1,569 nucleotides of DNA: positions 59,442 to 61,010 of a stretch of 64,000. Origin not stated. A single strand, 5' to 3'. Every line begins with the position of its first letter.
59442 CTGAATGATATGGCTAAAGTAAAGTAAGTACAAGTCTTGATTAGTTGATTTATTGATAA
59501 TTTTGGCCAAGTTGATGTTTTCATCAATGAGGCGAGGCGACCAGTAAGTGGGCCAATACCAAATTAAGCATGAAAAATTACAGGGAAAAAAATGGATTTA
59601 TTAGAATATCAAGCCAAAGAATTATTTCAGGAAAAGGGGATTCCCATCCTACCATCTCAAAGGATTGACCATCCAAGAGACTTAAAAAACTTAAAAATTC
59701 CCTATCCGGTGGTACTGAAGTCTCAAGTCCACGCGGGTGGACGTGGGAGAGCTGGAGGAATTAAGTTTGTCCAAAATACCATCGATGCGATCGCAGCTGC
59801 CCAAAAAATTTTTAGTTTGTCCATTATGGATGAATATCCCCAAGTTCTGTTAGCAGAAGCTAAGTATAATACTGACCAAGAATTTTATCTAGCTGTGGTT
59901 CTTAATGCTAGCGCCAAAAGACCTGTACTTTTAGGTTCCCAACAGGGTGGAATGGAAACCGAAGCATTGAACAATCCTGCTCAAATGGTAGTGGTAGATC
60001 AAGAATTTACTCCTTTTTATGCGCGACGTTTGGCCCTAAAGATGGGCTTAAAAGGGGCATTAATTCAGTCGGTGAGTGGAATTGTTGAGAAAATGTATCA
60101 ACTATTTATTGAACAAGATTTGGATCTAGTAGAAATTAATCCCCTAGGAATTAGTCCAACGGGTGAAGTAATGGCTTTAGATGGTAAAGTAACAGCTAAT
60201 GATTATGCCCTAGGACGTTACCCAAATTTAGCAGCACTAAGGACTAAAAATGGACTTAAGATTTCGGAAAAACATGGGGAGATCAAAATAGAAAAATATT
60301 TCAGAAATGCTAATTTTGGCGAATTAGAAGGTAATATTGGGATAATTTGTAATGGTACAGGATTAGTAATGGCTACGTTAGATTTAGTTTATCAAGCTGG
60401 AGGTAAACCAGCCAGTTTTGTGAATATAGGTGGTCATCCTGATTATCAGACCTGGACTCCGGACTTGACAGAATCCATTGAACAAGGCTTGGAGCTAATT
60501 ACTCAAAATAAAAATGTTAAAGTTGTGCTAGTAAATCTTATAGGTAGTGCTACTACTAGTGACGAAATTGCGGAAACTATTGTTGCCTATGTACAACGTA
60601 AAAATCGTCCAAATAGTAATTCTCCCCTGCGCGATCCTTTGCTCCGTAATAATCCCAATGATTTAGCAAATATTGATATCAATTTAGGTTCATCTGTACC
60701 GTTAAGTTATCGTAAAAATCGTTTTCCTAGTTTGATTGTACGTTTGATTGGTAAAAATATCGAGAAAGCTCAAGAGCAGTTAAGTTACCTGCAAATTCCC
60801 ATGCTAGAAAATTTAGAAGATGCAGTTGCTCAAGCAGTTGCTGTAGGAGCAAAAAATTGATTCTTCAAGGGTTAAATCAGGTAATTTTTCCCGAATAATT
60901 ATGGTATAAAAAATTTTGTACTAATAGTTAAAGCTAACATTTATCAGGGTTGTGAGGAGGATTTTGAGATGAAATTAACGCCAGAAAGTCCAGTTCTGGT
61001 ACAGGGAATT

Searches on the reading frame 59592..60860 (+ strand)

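Call 25: search_protein_families(library=pfam, proteins=[window:59592-60860:+], max_evalue=0.00001)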
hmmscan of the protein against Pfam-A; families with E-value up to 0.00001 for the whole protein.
window:59592-60860:+ (422 aa): 3 families
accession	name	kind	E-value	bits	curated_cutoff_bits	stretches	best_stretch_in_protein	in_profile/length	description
PF08442.15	ATP-grasp_2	-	1.2e-38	133.2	29.5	1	3-186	2-201/202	ATP-grasp domain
PF00549.24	Ligase_CoA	-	2.7e-09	37.7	24.5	1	253-337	2-79/128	CoA-ligase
PF24948.1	Citrate_synth_N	-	2.4e-07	30.8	83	1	91-197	111-215/232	ATP-citrate synthase ATP-grasp domain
